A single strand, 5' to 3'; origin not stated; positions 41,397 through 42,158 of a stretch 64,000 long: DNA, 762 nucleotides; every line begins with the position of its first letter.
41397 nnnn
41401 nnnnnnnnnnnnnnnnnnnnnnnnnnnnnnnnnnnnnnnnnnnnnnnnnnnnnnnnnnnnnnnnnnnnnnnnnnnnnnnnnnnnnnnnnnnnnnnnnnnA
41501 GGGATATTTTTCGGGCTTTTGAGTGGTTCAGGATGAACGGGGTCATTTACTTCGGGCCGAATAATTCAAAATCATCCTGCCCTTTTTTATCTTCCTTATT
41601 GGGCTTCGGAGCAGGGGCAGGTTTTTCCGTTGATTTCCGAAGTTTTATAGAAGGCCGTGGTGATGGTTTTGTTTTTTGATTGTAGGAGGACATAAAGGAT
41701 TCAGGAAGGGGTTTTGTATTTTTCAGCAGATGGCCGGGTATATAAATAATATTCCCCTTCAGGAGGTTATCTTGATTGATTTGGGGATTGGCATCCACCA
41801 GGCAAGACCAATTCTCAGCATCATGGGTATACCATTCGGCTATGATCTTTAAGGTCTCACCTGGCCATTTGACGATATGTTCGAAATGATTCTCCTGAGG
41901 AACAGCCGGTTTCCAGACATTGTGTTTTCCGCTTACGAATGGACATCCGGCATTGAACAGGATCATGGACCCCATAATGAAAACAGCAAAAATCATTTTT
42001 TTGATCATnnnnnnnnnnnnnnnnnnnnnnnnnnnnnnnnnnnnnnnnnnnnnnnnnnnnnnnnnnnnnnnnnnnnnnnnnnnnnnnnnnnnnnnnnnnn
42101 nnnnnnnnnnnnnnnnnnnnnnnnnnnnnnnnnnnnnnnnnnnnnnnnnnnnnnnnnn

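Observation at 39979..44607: PilZ, TPR-kinase, LysM and a giant secreted pentapeptide-repeat protein encoded as one same-strand array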

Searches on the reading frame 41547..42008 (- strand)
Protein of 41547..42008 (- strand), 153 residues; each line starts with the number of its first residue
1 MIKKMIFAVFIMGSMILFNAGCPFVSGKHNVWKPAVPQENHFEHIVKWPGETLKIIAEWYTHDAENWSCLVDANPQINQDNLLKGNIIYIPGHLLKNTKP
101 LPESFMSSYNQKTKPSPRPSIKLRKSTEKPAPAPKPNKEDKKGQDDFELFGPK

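Call 3: search_protein_families(library=pfam, proteins=[window:41547-42008:-], max_evalue=0.01)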
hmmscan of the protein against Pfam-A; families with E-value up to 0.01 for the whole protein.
window:41547-42008:- (153 aa): 0 families

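Call 7: search_protein_families(library=pfam, proteins=[window:41547-42008:-], max_evalue=10)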
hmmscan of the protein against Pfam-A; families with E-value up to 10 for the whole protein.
window:41547-42008:- (153 aa): 1 family
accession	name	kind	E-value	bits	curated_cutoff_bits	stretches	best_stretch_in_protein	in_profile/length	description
PF17281.7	DUF5346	-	0.2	12.3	27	1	21-61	52-92/102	Family of unknown function (DUF5346)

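Call 13: find_homologous_proteins(query=window:41547-42008:-, max_evalue=0.001)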
Query window:41547-42008:- (153 aa): 3 proteins with E <= 0.001 among 6 candidates.
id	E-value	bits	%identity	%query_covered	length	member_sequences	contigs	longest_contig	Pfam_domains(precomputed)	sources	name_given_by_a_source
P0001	1.1e-101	355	100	100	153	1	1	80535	-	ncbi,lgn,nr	ncbi:MAG: hypothetical protein JW932_11855 [Deltaproteobacteria bacterium]|nr:hypothetical protein [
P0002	1.5e-60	222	58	100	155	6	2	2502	-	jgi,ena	jgi:hypothetical protein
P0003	4.4e-51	191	54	100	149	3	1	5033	-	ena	-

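Call 14: find_encoding_contigs(protein=P0002, flank=10000)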
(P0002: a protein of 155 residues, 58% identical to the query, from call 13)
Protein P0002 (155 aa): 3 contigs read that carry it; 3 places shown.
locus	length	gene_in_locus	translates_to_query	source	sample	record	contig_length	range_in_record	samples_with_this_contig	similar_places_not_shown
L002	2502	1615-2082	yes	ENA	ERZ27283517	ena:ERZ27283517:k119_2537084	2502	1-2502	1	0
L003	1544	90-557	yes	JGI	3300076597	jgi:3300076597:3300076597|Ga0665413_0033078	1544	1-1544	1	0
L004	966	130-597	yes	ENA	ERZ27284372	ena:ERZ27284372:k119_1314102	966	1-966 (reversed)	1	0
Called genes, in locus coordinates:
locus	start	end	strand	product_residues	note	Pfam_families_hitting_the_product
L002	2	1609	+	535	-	?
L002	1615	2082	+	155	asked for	-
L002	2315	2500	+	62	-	?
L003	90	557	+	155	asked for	-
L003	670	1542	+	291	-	?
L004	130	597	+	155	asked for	-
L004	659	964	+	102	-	?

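Call 15: find_encoding_contigs(protein=P0003, flank=10000)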
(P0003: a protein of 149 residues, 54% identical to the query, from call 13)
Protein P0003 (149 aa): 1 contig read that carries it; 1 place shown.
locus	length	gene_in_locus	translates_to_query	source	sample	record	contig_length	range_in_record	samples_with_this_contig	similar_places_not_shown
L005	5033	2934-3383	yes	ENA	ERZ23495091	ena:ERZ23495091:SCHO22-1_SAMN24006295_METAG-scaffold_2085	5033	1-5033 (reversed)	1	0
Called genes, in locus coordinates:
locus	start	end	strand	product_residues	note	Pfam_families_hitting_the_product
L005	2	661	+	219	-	?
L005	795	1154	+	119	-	PF07238:PilZ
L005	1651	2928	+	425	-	PF07719:TPR_2 (faint), PF12895:ANAPC3 (faint), PF00515:TPR_1 (weak), PF13414:TPR_11, PF14559:TPR_19 (weak), PF13432:TPR_16 (weak), PF00515:TPR_1 (weak), PF13181:TPR_8 (weak), +8 more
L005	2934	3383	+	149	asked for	-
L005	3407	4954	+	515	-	-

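Call 21: find_related_loci(query=A1, collection=genome_contigs, flank=10000)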
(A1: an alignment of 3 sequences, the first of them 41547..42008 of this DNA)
Query A1 (153 aa) in genome_contigs; peptide patterns used: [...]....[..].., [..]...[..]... (x = any residue, [..] = any of these).
55 stretches matched a pattern; 1 encode a relative of the query (tblastn E <= 1e-3); 1 distinct loci.
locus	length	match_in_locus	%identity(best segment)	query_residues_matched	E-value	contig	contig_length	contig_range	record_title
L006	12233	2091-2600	38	5-153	3e-37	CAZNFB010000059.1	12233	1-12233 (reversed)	MAG TPA_asm: uncultured Desulfobacteraceae bacterium isolate SRP141559_co1_158 genome assembly, contig: NODE_2958_length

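Call 28: find_related_loci(query=A2, collection=metagenome_contigs, flank=10000)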
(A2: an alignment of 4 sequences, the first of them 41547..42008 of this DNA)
Query A2 (153 aa) in metagenome_contigs; peptide patterns used: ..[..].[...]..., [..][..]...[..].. (x = any residue, [..] = any of these).
115 stretches matched a pattern; 4 encode a relative of the query (tblastn E <= 1e-3); 4 distinct loci.
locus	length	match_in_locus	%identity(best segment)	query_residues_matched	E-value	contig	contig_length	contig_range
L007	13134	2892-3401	38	5-153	7e-37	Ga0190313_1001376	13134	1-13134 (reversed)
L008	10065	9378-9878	37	5-153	1e-30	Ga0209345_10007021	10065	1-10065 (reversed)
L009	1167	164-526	35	2-118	2e-25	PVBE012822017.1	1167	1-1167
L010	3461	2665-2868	41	5-72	2e-17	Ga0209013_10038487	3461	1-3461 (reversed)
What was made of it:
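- Tried and rejected: The genome_contigs scan returned only one locus (L006) and the metagenome scan four (calls 21, 28), because both rely on exact peptide patterns.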

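Call 34: find_homologous_proteins(query=A3, max_evalue=0.01)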
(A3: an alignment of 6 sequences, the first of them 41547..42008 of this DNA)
Query A3 (6 sequences) (153 aa, profile of the alignment): 422 proteins with E <= 0.01 among 2340 candidates; the best 120 are listed.
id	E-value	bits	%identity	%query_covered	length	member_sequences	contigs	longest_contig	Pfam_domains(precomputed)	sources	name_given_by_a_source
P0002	2.2e-69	250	58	100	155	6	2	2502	-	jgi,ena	jgi:hypothetical protein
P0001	1.9e-67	244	100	100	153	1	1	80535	-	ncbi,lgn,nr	ncbi:MAG: hypothetical protein JW932_11855 [Deltaproteobacteria bacterium]|nr:hypothetical protein [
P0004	1.1e-65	238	37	97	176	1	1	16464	-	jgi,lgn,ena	-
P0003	1.4e-64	235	54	100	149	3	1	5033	-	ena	-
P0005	1.4e-58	215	39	74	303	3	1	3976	PF23457.2,PF01476.27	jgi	jgi:hypothetical protein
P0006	3.9e-57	211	43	47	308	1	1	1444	PF23457.2,PF01476.27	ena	-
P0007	1.3e-56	209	43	47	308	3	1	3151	PF23457.2,PF01476.27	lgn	-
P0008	2.9e-56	208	37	84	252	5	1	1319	PF23457.2,PF01476.27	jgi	jgi:hypothetical protein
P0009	4.6e-55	204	43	75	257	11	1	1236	PF23457.2,PF01476.27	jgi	jgi:hypothetical protein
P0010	4.7e-55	204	35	76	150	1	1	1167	-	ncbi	-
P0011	4.8e-55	204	40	84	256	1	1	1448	PF23457.2,PF01476.27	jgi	-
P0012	1.9e-54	202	41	76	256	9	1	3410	PF23457.2,PF01476.27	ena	-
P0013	3.3e-54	201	38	78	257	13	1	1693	PF23457.2,PF01476.27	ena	-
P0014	3.3e-54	201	42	78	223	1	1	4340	PF23457.2,PF01476.27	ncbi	-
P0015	4.8e-54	201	39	78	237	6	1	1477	PF23457.2,PF01476.27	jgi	jgi:hypothetical protein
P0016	4.8e-54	201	40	70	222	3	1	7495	PF23457.2,PF01476.27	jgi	jgi:LysM repeat protein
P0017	7.0e-54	200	40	78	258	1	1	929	PF23457.2,PF01476.27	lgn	-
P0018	8.0e-54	200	46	41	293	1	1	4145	PF23457.2,PF01476.27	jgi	jgi:hypothetical protein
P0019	8.4e-54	200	39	76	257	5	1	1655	PF23457.2,PF01476.27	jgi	jgi:hypothetical protein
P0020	1.2e-53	199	36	61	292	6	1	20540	PF23457.2,PF01476.27,PF23472.2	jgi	-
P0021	1.3e-53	199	40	76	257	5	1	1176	PF23457.2,PF01476.27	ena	-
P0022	1.7e-53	199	35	95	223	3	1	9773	PF23457.2,PF01476.27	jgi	-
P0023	2.2e-53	198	40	78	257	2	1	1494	PF23457.2,PF01476.27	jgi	jgi:hypothetical protein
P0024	2.5e-53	198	40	78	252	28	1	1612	PF23457.2,PF01476.27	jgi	jgi:hypothetical protein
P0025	2.5e-53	198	39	78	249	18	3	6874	PF23457.2,PF01476.27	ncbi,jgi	ncbi:MAG: LysM domain-containing protein [Syntrophobacterales bacterium]|jgi:hypothetical protein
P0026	4.2e-53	197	39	78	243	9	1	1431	PF23457.2,PF01476.27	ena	-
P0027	4.4e-53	197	36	84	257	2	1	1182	PF23457.2,PF01476.27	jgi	jgi:LysM repeat protein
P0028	5.3e-53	197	40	84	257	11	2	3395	PF23457.2,PF01476.27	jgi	jgi:LysM repeat protein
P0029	5.7e-53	197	41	52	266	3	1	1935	PF23457.2,PF01476.27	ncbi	-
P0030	6.2e-53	197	39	75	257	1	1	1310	PF23457.2,PF01476.27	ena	-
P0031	7.8e-53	197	38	84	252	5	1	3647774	PF23457.2,PF01476.27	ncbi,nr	ncbi:MAG: LysM peptidoglycan-binding domain-containing protein [Deltaproteobacteria bacterium]|nr:MA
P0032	8.6e-53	196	40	79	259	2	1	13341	PF23457.2,PF01476.27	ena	-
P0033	9.7e-53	196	39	59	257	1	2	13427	PF23457.2,PF01476.27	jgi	jgi:hypothetical protein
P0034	9.8e-53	196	34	69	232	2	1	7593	PF23457.2,PF01476.27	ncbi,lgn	ncbi:MAG: LysM peptidoglycan-binding domain-containing protein [Desulfobacteraceae bacterium]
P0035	1.0e-52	196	39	79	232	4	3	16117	PF23457.2,PF01476.27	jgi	jgi:LysM repeat protein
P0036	1.1e-52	196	39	84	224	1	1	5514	PF23457.2,PF01476.27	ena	-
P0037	1.2e-52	196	39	76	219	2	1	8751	PF23457.2,PF01476.27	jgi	jgi:hypothetical protein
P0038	1.2e-52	196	38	79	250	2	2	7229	PF23457.2,PF01476.27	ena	-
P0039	1.5e-52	196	41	84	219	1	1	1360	PF23457.2,PF01476.27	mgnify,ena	mgnify:CR=1 FL=1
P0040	1.5e-52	196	40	76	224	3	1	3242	PF23457.2,PF01476.27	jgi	jgi:LysM repeat protein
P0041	1.8e-52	195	42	76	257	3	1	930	PF23457.2,PF01476.27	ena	-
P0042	1.9e-52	195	44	78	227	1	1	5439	PF23457.2,PF01476.27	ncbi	-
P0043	2.0e-52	195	38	82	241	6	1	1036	PF23457.2,PF01476.27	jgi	-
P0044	2.1e-52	195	47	48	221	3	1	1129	PF23457.2,PF01476.27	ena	-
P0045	2.2e-52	195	42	78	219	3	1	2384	PF23457.2,PF01476.27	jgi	-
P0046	2.8e-52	195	39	57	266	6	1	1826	PF23457.2,PF01476.27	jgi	jgi:hypothetical protein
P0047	2.9e-52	195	38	78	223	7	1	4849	PF23457.2,PF01476.27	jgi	jgi:hypothetical protein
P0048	2.9e-52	195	37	79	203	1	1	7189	PF23457.2,PF01476.27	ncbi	-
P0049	3.4e-52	195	40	78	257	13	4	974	PF23457.2,PF01476.27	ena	-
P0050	3.4e-52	195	39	76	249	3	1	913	PF23457.2,PF01476.27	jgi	jgi:LysM repeat protein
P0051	3.5e-52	194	38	84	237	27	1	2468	PF23457.2,PF01476.27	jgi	jgi:hypothetical protein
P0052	4.5e-52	194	39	78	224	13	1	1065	PF23457.2,PF01476.27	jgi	jgi:LysM repeat protein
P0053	5.2e-52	194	39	78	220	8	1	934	PF23457.2,PF01476.27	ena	-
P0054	5.5e-52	194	42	75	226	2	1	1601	PF23457.2,PF01476.27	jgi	-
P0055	5.6e-52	194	40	76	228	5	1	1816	PF23457.2,PF01476.27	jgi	jgi:hypothetical protein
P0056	7.3e-52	193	46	59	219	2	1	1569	PF23457.2,PF01476.27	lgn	-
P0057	1.0e-51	193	40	78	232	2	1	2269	PF23457.2,PF01476.27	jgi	-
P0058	1.3e-51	193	40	73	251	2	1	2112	PF23457.2,PF01476.27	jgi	jgi:hypothetical protein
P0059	1.4e-51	192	43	52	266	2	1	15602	PF23457.2,PF01476.27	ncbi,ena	-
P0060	1.7e-51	192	40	76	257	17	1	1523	PF23457.2,PF01476.27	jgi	jgi:hypothetical protein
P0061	1.7e-51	192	43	78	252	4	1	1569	PF23457.2,PF01476.27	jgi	jgi:hypothetical protein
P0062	2.2e-51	192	34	78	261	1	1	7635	PF23457.2,PF01476.27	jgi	jgi:hypothetical protein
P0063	2.4e-51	192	39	74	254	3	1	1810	PF23457.2,PF01476.27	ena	-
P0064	2.6e-51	192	37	69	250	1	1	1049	PF23457.2,PF01476.27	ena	-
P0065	3.8e-51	191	39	76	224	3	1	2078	PF23457.2,PF01476.27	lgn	-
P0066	3.9e-51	191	40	54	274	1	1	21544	PF23457.2,PF01476.27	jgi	jgi:predicted component of type VI protein secretion system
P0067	4.4e-51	191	33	84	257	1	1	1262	PF23457.2,PF01476.27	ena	-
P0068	4.5e-51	191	38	59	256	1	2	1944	PF23457.2,PF01476.27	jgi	jgi:hypothetical protein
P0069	7.5e-51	190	39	74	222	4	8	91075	PF23457.2,PF01476.27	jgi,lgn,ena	-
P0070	9.5e-51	190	38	74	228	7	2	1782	PF23457.2,PF01476.27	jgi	jgi:hypothetical protein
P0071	1.1e-50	190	38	84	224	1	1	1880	PF23457.2,PF01476.27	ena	-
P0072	1.1e-50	190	36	59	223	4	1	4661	PF23457.2,PF01476.27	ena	-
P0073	1.3e-50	189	41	78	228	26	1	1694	PF23457.2,PF01476.27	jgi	jgi:hypothetical protein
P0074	1.6e-50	189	43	68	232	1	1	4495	PF23457.2,PF01476.27,PF23472.2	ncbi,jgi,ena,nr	ncbi:MAG: LysM peptidoglycan-binding domain-containing protein [Proteobacteria bacterium]|nr:LysM pe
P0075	2.3e-50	189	38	63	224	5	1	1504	PF23457.2,PF01476.27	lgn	-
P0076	2.7e-50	188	36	79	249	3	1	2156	PF23457.2,PF01476.27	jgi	-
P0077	3.1e-50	188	41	75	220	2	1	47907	PF23457.2,PF01476.27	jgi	jgi:hypothetical protein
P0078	3.2e-50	188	40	78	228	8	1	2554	PF23457.2,PF01476.27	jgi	jgi:LysM repeat protein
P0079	3.4e-50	188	37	85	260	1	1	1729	PF01476.27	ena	-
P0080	4.0e-50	188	36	84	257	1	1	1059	PF23457.2,PF01476.27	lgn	-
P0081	4.0e-50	188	37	82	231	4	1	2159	PF23457.2,PF01476.27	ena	-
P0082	4.2e-50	188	39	75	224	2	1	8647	PF23457.2,PF01476.27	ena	-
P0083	4.3e-50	188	40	78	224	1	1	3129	PF23457.2,PF01476.27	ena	-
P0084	4.6e-50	188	37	78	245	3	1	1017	PF23457.2,PF01476.27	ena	-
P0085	6.8e-50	187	41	78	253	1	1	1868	PF23457.2,PF01476.27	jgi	jgi:uncharacterized short protein YbdD (DUF466 family)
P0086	7.7e-50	187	45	50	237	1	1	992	PF23457.2,PF01476.27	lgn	-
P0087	1.4e-49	186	39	76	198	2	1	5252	PF23457.2,PF01476.27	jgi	jgi:nucleoid-associated protein YgaU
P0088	1.6e-49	186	39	78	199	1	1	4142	PF23457.2,PF01476.27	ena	-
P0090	3.8e-49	185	41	78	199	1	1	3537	PF23457.2,PF01476.27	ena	-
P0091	4.0e-49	185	45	48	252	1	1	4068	PF23457.2,PF01476.27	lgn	-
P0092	5.6e-49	184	38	84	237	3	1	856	PF23457.2,PF01476.27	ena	-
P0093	6.7e-49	184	37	84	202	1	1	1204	PF23457.2,PF01476.27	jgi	jgi:hypothetical protein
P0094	8.3e-49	183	37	46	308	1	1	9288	PF23457.2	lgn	-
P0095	8.7e-49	183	37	78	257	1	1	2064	PF23457.2,PF01476.27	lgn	-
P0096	9.8e-49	183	40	82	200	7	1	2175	PF23457.2,PF01476.27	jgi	-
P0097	1.2e-48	183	42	82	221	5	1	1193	PF23457.2,PF01476.27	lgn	-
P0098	1.2e-48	183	36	63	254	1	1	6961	PF23457.2,PF01476.27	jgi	jgi:hypothetical protein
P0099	1.8e-48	182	41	76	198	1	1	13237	PF23457.2,PF01476.27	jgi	jgi:hypothetical protein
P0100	2.1e-48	182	38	84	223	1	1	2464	PF23457.2,PF01476.27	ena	-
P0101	3.2e-48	182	39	76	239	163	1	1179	PF23457.2,PF01476.27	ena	-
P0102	4.3e-48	181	37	76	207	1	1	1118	PF23457.2,PF01476.27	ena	-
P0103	4.9e-48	181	39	67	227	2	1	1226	PF23457.2,PF01476.27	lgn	-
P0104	4.9e-48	181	42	48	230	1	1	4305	PF23457.2,PF01476.27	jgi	-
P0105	5.4e-48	181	41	78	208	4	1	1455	PF23457.2,PF01476.27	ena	-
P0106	5.7e-48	181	39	54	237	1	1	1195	PF23457.2,PF01476.27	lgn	-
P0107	6.1e-48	181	36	78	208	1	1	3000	PF23457.2,PF01476.27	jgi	jgi:hypothetical protein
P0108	8.8e-48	180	36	69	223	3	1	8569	PF23457.2,PF01476.27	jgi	-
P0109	9.9e-48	180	41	98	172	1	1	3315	-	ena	-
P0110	1.6e-47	179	45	61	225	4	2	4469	PF23457.2,PF01476.27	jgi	jgi:LysM repeat protein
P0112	7.8e-47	177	39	75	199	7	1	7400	PF23457.2,PF01476.27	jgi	-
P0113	5.0e-46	174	47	46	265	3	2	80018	PF23457.2,PF01476.27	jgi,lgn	-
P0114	8.0e-46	174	36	78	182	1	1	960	PF23457.2,PF01476.27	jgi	jgi:hypothetical protein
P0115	1.5e-45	173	48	100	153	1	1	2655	-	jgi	jgi:hypothetical protein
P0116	2.5e-45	172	47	42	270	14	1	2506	PF23457.2,PF01476.27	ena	-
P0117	2.6e-45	172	38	70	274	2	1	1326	PF01476.27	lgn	-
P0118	3.7e-45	172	38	74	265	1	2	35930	PF23457.2,PF01476.27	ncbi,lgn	-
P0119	7.4e-45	171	48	49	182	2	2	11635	PF23457.2,PF01476.27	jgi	-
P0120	3.5e-44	168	44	87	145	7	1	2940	-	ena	-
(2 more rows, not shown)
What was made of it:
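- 41547..42008 (-): Lipoprotein of 153 aa with one divergent LysM domain, a Lys/Pro-rich linker and a conserved C-terminal ELFGPK tail. A profile search finds 422 relatives, most carrying PF01476 (call 34).
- On LysM domain (PF01476): Most homologues at 35-47% identity do carry PF01476 and PF23457 (call 34).
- Checked: Its homologues carry PF01476 (call 34).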

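Call 35: find_encoding_contigs(protein=P0031, flank=7000, max_places=2)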
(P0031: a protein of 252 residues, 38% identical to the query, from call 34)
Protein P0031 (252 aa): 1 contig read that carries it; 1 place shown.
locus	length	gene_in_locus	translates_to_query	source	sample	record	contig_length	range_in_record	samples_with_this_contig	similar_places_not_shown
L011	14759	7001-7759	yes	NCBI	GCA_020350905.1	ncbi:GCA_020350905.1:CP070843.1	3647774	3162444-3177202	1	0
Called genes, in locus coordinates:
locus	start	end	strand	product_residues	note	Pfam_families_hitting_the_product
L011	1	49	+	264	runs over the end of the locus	PF16697:Yop-YscD_cpl, PF00498:FHA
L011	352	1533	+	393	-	PF00768:Peptidase_S11, PF13354:Beta-lactamase2, PF07943:PBP5_C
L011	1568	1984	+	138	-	PF07238:PilZ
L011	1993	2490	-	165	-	-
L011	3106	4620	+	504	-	PF00270:DEAD, PF04851:ResIII, PF00271:Helicase_C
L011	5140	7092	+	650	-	PF00069:Pkinase, PF07714:PK_Tyr_Ser-Thr, PF23914:TPR_CcmH_CycH (weak), PF12895:ANAPC3 (weak), PF13432:TPR_16, PF25063:ARM_TT21_C (weak), PF00515:TPR_1, PF13414:TPR_11, +12 more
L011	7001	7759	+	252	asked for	PF23457:LysM2_NFP (faint), PF01476:LysM (faint)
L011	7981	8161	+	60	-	-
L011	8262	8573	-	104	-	-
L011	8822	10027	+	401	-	PF13433:Peripla_BP_5 (weak), PF13458:Peripla_BP_6, PF01094:ANF_receptor (weak)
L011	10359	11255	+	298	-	PF02653:BPD_transp_2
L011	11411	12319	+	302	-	PF02653:BPD_transp_2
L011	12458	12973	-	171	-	-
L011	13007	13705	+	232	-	-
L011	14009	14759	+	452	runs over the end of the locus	-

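Call 36: find_encoding_contigs(protein=P0069, flank=7000, max_places=2)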
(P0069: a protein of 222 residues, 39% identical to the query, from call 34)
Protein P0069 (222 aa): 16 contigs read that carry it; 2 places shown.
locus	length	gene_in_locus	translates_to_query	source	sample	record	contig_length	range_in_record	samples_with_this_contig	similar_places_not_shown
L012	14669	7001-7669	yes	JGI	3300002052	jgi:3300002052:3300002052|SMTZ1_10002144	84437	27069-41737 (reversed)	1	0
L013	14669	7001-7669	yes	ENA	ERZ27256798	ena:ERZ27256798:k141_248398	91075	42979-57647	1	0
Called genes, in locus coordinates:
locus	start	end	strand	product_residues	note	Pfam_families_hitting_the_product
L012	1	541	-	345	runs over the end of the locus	PF00005:ABC_tran, PF13304:AAA_21 (weak)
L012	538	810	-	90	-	-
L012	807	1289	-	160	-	-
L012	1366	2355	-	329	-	PF01547:SBP_bac_1, PF13531:SBP_bac_11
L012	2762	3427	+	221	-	PF02190:LON_substr_bdg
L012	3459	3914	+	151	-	-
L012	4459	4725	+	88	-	-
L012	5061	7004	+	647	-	PF00069:Pkinase, PF07714:PK_Tyr_Ser-Thr, PF23914:TPR_CcmH_CycH (weak), PF14559:TPR_19 (weak), PF13431:TPR_17 (weak), PF13414:TPR_11 (weak), PF13432:TPR_16, PF00515:TPR_1 (weak), +8 more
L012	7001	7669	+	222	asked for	PF01476:LysM (faint), PF23457:LysM2_NFP (faint)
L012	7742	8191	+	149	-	PF01980:TrmO_N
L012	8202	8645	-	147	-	PF08308:PEGA, PF13511:DUF4124 (weak)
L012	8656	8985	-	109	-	PF11006:DUF2845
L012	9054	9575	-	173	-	-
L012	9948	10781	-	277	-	PF12773:DZR, PF13240:Zn_Ribbon_1 (weak)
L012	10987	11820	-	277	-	PF09296:NUDIX-like, PF09297:Zn_ribbon_NUD, PF00293:NUDIX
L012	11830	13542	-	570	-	PF00282:Pyridoxal_deC, PF00266:Aminotran_5 (weak), PF01212:Beta_elim_lyase (weak)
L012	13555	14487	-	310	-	PF02445:NadA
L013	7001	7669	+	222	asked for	PF01476:LysM (faint), PF23457:LysM2_NFP (faint)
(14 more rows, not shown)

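Call 37: find_encoding_contigs(protein=P0113, flank=7000, max_places=2)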
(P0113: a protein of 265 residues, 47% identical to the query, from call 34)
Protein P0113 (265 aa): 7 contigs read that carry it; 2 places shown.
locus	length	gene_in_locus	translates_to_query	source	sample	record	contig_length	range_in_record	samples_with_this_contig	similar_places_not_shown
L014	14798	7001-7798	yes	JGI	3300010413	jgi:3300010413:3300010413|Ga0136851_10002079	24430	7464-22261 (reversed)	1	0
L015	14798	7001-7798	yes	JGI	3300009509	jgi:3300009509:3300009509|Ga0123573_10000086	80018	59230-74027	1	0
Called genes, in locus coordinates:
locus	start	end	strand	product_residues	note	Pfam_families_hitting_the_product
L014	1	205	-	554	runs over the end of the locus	PF00890:FAD_binding_2, PF01266:DAO (weak), PF03486:HI0933_like (faint), PF07992:Pyr_redox_2 (faint), PF12831:FAD_oxidored, PF02910:Succ_DH_flav_C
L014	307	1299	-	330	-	PF04909:Amidohydro_2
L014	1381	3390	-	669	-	PF06808:DctM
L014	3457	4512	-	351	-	PF16868:NMT1_3, PF09084:NMT1 (faint)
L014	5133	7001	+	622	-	PF00069:Pkinase, PF07714:PK_Tyr_Ser-Thr, PF13432:TPR_16, PF25063:ARM_TT21_C (weak), PF13414:TPR_11, PF13432:TPR_16, PF14559:TPR_19, PF13424:TPR_12, +13 more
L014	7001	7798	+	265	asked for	PF01476:LysM (faint), PF23457:LysM2_NFP (faint)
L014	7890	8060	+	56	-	-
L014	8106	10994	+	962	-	PF08448:PAS_4, PF00989:PAS, PF13188:PAS_8, PF08448:PAS_4, PF13426:PAS_9, PF01590:GAF, PF13185:GAF_2, PF13492:GAF_3, +9 more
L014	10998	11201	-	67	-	-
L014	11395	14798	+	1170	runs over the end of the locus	PF12795:MscS_porin, PF12794:MscS_TM, PF21088:MS_channel_1st (weak), PF00924:MS_channel_2nd, PF21082:MS_channel_3rd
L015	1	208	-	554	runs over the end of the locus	PF00890:FAD_binding_2, PF01266:DAO (weak), PF03486:HI0933_like (faint), PF07992:Pyr_redox_2 (faint), PF12831:FAD_oxidored, PF02910:Succ_DH_flav_C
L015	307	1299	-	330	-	PF04909:Amidohydro_2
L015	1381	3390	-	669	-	PF06808:DctM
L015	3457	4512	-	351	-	PF16868:NMT1_3, PF09084:NMT1 (faint)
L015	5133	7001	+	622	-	PF00069:Pkinase, PF07714:PK_Tyr_Ser-Thr, PF13432:TPR_16, PF25063:ARM_TT21_C (weak), PF13414:TPR_11, PF13432:TPR_16, PF14559:TPR_19, PF13424:TPR_12, +13 more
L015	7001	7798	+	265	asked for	PF01476:LysM (faint), PF23457:LysM2_NFP (faint)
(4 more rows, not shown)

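Call 39: find_encoding_contigs(protein=P0109, flank=5000, max_places=2)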
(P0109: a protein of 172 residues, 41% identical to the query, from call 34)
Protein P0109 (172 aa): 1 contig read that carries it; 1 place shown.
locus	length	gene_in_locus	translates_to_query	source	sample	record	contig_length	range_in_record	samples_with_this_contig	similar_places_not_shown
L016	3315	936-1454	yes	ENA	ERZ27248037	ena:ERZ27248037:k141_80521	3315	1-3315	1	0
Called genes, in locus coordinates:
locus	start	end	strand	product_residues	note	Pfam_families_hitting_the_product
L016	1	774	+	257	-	?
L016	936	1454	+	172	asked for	-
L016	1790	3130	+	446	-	-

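Call 40: find_encoding_contigs(protein=P0115, flank=5000, max_places=2)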
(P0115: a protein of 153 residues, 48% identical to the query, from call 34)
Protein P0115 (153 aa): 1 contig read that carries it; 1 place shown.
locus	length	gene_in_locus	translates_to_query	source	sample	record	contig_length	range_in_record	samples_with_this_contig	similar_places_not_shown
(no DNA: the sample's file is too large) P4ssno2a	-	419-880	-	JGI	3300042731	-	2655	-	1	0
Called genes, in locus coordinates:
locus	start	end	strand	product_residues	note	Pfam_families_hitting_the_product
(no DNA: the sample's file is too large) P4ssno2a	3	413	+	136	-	?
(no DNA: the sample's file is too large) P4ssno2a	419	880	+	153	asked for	-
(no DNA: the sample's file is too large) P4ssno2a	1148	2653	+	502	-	?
